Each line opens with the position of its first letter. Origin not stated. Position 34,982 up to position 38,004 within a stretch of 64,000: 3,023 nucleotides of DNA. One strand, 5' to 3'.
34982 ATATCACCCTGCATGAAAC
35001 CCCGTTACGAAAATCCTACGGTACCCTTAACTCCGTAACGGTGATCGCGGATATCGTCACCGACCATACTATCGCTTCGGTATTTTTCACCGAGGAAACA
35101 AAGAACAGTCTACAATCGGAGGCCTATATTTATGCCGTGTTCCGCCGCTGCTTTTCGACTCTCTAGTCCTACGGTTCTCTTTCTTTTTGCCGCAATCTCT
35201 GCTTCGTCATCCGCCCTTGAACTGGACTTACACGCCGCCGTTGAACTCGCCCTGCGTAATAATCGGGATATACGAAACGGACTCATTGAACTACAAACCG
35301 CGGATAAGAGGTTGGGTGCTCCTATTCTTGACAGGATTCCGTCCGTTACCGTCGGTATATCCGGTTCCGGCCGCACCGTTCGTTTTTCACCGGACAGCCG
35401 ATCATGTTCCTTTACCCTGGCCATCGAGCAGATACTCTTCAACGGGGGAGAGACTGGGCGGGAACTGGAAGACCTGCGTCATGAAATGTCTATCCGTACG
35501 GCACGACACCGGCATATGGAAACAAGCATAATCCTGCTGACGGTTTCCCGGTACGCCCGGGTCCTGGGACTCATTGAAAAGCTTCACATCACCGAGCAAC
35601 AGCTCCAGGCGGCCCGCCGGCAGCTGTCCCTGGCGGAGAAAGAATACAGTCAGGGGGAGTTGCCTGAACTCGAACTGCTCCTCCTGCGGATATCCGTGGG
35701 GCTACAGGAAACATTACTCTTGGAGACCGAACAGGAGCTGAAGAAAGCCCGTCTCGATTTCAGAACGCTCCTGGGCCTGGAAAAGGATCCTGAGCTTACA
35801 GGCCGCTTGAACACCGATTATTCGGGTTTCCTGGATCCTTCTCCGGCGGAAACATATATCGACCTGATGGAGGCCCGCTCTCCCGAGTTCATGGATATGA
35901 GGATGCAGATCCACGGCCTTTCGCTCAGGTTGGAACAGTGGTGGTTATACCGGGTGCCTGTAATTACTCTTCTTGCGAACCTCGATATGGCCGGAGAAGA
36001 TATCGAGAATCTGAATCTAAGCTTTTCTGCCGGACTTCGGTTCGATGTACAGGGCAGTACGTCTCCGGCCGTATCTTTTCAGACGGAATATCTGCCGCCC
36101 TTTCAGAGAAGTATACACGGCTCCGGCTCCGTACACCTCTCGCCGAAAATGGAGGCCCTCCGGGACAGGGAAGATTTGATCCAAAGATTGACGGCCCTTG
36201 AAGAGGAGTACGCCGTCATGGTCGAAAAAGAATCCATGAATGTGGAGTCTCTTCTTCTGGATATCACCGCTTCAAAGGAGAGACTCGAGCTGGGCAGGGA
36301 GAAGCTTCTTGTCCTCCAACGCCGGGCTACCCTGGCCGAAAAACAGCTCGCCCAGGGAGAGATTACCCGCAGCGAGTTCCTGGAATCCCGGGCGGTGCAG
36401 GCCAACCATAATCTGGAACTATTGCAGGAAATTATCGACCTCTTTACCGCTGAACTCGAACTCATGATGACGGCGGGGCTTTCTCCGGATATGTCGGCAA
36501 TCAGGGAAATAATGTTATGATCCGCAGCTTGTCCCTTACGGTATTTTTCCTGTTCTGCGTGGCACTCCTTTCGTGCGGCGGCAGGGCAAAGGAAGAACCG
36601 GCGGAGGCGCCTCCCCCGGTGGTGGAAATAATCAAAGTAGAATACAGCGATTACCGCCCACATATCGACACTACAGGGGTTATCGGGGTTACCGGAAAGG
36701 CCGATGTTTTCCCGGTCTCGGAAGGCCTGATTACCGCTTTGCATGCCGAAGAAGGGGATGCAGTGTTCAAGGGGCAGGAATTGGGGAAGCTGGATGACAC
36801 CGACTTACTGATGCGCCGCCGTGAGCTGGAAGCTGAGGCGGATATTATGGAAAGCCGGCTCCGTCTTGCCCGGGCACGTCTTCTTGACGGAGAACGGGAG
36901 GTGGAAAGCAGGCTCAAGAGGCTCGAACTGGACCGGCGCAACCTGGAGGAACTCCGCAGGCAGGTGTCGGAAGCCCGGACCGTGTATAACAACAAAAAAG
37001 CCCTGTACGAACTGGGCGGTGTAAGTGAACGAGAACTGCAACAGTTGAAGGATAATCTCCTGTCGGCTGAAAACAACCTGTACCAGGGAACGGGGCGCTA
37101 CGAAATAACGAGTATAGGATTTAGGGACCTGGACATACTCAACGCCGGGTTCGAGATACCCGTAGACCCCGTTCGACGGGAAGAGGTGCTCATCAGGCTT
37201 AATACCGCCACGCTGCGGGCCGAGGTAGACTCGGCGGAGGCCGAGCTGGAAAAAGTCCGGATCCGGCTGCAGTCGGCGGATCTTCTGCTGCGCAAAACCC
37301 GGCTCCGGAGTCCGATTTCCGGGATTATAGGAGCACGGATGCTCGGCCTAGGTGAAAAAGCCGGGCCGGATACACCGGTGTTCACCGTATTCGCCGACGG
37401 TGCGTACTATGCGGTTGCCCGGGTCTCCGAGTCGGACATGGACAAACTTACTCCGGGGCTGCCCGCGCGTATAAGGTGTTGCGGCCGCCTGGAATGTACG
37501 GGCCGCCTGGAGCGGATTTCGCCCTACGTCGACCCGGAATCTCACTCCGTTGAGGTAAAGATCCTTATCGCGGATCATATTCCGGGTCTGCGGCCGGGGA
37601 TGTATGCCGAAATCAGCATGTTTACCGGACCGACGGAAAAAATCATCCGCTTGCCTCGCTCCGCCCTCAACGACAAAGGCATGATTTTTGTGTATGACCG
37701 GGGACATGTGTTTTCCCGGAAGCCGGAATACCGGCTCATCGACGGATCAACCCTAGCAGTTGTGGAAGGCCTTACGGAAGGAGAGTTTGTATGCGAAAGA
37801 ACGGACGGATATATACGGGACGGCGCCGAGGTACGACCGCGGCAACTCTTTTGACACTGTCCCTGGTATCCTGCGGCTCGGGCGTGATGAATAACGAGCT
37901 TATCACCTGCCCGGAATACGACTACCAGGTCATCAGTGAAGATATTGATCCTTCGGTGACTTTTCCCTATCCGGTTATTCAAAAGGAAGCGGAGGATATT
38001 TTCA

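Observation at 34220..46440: Translationally coupled 8-gene envelope operon: TPR lipoprotein, small lipoprotein, TolC-like OMF, MFP, two Ig-like lipoproteins and tandem RND pumps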

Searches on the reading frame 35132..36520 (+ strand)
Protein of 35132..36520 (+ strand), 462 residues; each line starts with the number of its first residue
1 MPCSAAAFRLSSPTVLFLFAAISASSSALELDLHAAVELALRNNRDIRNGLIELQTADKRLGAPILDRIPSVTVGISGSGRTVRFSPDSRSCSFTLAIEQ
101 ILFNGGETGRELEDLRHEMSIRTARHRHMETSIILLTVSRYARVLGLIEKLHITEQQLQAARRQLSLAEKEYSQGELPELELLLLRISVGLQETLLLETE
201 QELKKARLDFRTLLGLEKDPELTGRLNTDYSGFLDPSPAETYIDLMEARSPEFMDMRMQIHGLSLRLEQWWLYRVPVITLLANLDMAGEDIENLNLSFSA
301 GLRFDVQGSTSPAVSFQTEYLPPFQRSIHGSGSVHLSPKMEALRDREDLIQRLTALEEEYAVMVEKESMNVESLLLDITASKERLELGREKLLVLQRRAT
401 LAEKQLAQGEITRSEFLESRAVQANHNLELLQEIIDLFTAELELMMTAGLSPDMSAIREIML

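Call 4: search_protein_families(library=pfam, proteins=[window:35132-36520:+], max_evalue=0.01)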
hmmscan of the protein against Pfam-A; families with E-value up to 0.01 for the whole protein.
window:35132-36520:+ (462 aa): 1 family
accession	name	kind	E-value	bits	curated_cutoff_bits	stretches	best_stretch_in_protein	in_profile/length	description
PF02321.23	OEP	-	6.4e-22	78.7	22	2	34-215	2-187/187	Outer membrane efflux protein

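Call 5: search_protein_families(library=ncbifam, proteins=[window:35132-36520:+], max_evalue=0.01)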
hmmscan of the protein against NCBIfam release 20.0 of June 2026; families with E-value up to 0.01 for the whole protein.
window:35132-36520:+ (462 aa): 3 families
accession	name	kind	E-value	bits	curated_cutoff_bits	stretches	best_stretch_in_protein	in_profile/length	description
TIGR01844.1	type_I_sec_TolC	subfamily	2.9e-14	52.9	225.15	1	31-221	3-199/414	TolC family outer membrane protein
TIGR01845.1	outer_NodT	subfamily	1.2e-10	40.8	210.05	1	33-294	59-327/460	efflux transporter outer membrane subunit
NF033143.1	efflux_OM_AdeK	equivalog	0.0046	15.8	900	1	35-189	66-224/480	multidrug efflux RND transporter AdeIJK outer membrane channel subunit AdeK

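Call 81: search_solved_structures(query=window:35132-36520:+, max_evalue=0.01)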
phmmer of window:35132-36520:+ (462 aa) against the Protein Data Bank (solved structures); distinct sequences matched with E-value up to 0.01: 2.
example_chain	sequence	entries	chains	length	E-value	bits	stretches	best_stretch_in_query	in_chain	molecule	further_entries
9j3d_A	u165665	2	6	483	3.9e-05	26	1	28-222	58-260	RND efflux system, OprJ-like protein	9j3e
7ng8_A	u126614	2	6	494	0.00013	24.3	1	35-183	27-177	Outer membrane channel protein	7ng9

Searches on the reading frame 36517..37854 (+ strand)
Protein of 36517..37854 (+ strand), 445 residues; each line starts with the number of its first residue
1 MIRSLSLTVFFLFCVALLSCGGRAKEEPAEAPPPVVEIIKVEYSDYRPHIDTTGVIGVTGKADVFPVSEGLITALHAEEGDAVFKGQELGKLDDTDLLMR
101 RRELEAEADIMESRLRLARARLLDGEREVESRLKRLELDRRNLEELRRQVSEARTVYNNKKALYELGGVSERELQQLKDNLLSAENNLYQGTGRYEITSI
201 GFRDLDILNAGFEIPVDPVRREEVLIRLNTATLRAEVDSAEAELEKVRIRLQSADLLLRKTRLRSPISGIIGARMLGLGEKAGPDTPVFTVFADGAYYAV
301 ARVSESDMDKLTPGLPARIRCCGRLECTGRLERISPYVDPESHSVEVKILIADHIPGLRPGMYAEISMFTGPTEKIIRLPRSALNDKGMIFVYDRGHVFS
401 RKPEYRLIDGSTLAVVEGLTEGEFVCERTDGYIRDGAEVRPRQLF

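Call 4: search_protein_families(library=pfam, proteins=[window:36517-37854:+], max_evalue=0.01)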
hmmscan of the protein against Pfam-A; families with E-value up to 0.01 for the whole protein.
window:36517-37854:+ (445 aa): 3 families
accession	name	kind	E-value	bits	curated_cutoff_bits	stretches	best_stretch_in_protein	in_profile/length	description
PF16576.10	HlyD_D23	-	3.1e-17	63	30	2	254-364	102-214/214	Barrel-sandwich domain of CusB or HlyD membrane-fusion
PF13437.12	HlyD_3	-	2.6e-13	51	22.2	1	263-360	2-105/106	HlyD family secretion protein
PF02321.23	OEP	-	0.00041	20.6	22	1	105-198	86-178/187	Outer membrane efflux protein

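Call 5: search_protein_families(library=ncbifam, proteins=[window:36517-37854:+], max_evalue=0.01)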
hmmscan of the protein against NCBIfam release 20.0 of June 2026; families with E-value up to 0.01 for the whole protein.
window:36517-37854:+ (445 aa): 17 families
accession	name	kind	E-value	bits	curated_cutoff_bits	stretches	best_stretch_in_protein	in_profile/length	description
TIGR01730.1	RND_mfp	subfamily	5.9e-45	153.6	94.9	2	232-441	106-321/322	efflux RND transporter periplasmic adaptor subunit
TIGR00999.1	8a0102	subfamily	1.6e-25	89.7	319.3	1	230-425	60-262/271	CzcB/NccB family metal efflux transporter periplasmic adaptor subunit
TIGR00998.1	8a0101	subfamily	1.1e-19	70.6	390.8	1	61-321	42-265/334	EmrA/EmrK family multidrug efflux transporter periplasmic adaptor subunit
NF002939.0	PRK03598.1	equivalog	1.8e-19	70.1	393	2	226-353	170-299/332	secretion protein HlyD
TIGR02971.1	heterocyst_DevB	subfamily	1.8e-14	53.9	129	1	72-339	27-283/327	ABC exporter membrane fusion protein, DevB family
NF007785.0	PRK10476.1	equivalog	6.9e-12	44.8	376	1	235-321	183-269/347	multidrug transporter subunit MdtN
TIGR01843.1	type_I_hlyD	subfamily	7.8e-12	44.9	208.65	2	55-187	36-165/422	HlyD family type I secretion periplasmic adaptor subunit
TIGR03794.1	NHLM_micro_HlyD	equivalog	5.6e-10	38.7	156.2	1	54-319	50-316/421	NHLP bacteriocin system secretion protein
NF008606.0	PRK11578.1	equivalog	1.2e-09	37.8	342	2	231-386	154-316/371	macrolide transporter subunit MacA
NF007132.1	PRK09578.1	equivalog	2.9e-08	32.9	512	0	337-442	267-376/396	MexX/AxyX family multidrug efflux RND transporter periplasmic adaptor subunit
NF011715.0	PRK15136.1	equivalog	1.1e-06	27.5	563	1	244-319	199-274/390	multidrug efflux MFS transporter periplasmic adaptor subunit EmrA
NF033138.2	RND-peri-MexC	equivalog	2.3e-06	27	625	0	339-443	264-373/375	MexC family multidrug efflux RND transporter periplasmic adaptor subunit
NF045904.1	RND-peri-MexE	equivalog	4.3e-06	25.9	714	1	12-136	14-130/390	multidrug efflux RND transporter periplasmic adaptor subunit MexE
NF007362.0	PRK09859.1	equivalog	6e-06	25.6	738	0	2-162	2-158/385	multidrug transporter subunit MdtE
NF045680.1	DiMtlExpIhpB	equivalog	1e-05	24.7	450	1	260-424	137-305/326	divalent metal ion exporter adaptor subunit IhpB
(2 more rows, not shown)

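Call 80: search_solved_structures(query=window:36517-37854:+, max_evalue=0.001)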
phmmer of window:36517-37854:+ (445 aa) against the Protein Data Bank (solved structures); distinct sequences matched with E-value up to 0.001: 17.
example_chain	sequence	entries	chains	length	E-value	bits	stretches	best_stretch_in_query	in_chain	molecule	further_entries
6vej_P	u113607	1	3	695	3.6e-16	62.5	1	235-388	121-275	Probable Resistance-Nodulation-Cell Division (RND) efflux membrane fusion protein,Probable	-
20yy_D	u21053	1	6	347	3.7e-13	52.6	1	238-441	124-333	Multidrug efflux RND transporter periplasmic adaptor subunit MexJ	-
4kks_A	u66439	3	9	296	1.9e-09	40.4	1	259-393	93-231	Membrane fusion protein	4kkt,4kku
5nik_D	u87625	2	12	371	5.6e-08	35.5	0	231-387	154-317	Macrolide export protein MacA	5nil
9qgy_G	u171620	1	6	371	6.9e-08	35.2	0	230-387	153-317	Macrolide export protein MacA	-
4tko_B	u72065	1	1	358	1.5e-07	34.1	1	70-336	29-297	EmrA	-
3fpp_A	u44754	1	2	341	1.5e-07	34.1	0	231-387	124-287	Macrolide-specific efflux protein macA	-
3lnn_A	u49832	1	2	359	2.3e-06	30.2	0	263-389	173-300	Membrane fusion protein (MFP) heavy metal cation efflux ZneB (CzcB-like)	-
1vf7_A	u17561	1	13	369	3.5e-05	26.3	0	236-440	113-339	Multidrug resistance protein mexA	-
6iok_I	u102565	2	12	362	3.8e-05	26.2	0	236-440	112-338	Multidrug resistance protein MexA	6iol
1t5e_A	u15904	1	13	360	3.8e-05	26.2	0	240-440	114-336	Multidrug resistance protein mexA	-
6ta5_D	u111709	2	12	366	4.2e-05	26.1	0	240-440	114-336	MexA family multidrug efflux RND transporter periplasmic adaptor subunit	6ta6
2v4d_A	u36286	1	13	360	4.5e-05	26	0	236-440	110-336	MULTIDRUG RESISTANCE PROTEIN MEXA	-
9j3d_D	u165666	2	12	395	4.5e-05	25.9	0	232-443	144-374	RND efflux system, MexC-like protein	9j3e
8zal_A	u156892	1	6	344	0.00014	24.3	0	244-319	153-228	Multidrug export protein EmrA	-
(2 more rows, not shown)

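Call 91: search_solved_structures(query=A2, max_evalue=0.00001, show_alignments=2)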
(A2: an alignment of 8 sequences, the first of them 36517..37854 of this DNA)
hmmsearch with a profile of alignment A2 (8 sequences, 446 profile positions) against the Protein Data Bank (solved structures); distinct sequences matched with E-value up to 0.00001: 27.
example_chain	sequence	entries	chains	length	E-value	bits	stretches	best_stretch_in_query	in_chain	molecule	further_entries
6vej_P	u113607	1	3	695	3.7e-43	151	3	234-445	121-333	Probable Resistance-Nodulation-Cell Division (RND) efflux membrane fusion protein,Probable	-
20yy_D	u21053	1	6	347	3e-32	115.1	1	231-445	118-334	Multidrug efflux RND transporter periplasmic adaptor subunit MexJ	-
9tg4_D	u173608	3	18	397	7.3e-29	103.9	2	234-444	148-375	Multidrug efflux pump subunit AcrA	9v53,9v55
9j3d_D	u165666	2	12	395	1.6e-28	102.7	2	234-445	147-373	RND efflux system, MexC-like protein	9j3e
5v5s_D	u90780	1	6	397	2.9e-28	101.9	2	234-444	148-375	Multidrug efflux pump subunit AcrA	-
3lnn_A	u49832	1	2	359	3.7e-28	101.6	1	261-433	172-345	Membrane fusion protein (MFP) heavy metal cation efflux ZneB (CzcB-like)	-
5ng5_E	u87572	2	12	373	2.5e-27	98.8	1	234-444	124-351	Multidrug efflux pump subunit AcrA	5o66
1t5e_A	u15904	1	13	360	1.1e-25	93.4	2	216-444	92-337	Multidrug resistance protein mexA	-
6ta5_D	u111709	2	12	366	1.2e-25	93.3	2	216-444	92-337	MexA family multidrug efflux RND transporter periplasmic adaptor subunit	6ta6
1vf7_A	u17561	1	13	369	2.3e-25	92.3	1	215-444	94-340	Multidrug resistance protein mexA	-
6iok_I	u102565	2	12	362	3.4e-25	91.8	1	216-444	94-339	Multidrug resistance protein MexA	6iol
2v4d_A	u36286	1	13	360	4.4e-25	91.4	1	214-444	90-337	MULTIDRUG RESISTANCE PROTEIN MEXA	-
4kks_A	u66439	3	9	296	7.9e-23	84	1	259-443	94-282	Membrane fusion protein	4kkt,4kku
9qgy_G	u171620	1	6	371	5.5e-22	81.2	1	232-430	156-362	Macrolide export protein MacA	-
5nik_D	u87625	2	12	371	5.7e-22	81.2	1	233-430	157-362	Macrolide export protein MacA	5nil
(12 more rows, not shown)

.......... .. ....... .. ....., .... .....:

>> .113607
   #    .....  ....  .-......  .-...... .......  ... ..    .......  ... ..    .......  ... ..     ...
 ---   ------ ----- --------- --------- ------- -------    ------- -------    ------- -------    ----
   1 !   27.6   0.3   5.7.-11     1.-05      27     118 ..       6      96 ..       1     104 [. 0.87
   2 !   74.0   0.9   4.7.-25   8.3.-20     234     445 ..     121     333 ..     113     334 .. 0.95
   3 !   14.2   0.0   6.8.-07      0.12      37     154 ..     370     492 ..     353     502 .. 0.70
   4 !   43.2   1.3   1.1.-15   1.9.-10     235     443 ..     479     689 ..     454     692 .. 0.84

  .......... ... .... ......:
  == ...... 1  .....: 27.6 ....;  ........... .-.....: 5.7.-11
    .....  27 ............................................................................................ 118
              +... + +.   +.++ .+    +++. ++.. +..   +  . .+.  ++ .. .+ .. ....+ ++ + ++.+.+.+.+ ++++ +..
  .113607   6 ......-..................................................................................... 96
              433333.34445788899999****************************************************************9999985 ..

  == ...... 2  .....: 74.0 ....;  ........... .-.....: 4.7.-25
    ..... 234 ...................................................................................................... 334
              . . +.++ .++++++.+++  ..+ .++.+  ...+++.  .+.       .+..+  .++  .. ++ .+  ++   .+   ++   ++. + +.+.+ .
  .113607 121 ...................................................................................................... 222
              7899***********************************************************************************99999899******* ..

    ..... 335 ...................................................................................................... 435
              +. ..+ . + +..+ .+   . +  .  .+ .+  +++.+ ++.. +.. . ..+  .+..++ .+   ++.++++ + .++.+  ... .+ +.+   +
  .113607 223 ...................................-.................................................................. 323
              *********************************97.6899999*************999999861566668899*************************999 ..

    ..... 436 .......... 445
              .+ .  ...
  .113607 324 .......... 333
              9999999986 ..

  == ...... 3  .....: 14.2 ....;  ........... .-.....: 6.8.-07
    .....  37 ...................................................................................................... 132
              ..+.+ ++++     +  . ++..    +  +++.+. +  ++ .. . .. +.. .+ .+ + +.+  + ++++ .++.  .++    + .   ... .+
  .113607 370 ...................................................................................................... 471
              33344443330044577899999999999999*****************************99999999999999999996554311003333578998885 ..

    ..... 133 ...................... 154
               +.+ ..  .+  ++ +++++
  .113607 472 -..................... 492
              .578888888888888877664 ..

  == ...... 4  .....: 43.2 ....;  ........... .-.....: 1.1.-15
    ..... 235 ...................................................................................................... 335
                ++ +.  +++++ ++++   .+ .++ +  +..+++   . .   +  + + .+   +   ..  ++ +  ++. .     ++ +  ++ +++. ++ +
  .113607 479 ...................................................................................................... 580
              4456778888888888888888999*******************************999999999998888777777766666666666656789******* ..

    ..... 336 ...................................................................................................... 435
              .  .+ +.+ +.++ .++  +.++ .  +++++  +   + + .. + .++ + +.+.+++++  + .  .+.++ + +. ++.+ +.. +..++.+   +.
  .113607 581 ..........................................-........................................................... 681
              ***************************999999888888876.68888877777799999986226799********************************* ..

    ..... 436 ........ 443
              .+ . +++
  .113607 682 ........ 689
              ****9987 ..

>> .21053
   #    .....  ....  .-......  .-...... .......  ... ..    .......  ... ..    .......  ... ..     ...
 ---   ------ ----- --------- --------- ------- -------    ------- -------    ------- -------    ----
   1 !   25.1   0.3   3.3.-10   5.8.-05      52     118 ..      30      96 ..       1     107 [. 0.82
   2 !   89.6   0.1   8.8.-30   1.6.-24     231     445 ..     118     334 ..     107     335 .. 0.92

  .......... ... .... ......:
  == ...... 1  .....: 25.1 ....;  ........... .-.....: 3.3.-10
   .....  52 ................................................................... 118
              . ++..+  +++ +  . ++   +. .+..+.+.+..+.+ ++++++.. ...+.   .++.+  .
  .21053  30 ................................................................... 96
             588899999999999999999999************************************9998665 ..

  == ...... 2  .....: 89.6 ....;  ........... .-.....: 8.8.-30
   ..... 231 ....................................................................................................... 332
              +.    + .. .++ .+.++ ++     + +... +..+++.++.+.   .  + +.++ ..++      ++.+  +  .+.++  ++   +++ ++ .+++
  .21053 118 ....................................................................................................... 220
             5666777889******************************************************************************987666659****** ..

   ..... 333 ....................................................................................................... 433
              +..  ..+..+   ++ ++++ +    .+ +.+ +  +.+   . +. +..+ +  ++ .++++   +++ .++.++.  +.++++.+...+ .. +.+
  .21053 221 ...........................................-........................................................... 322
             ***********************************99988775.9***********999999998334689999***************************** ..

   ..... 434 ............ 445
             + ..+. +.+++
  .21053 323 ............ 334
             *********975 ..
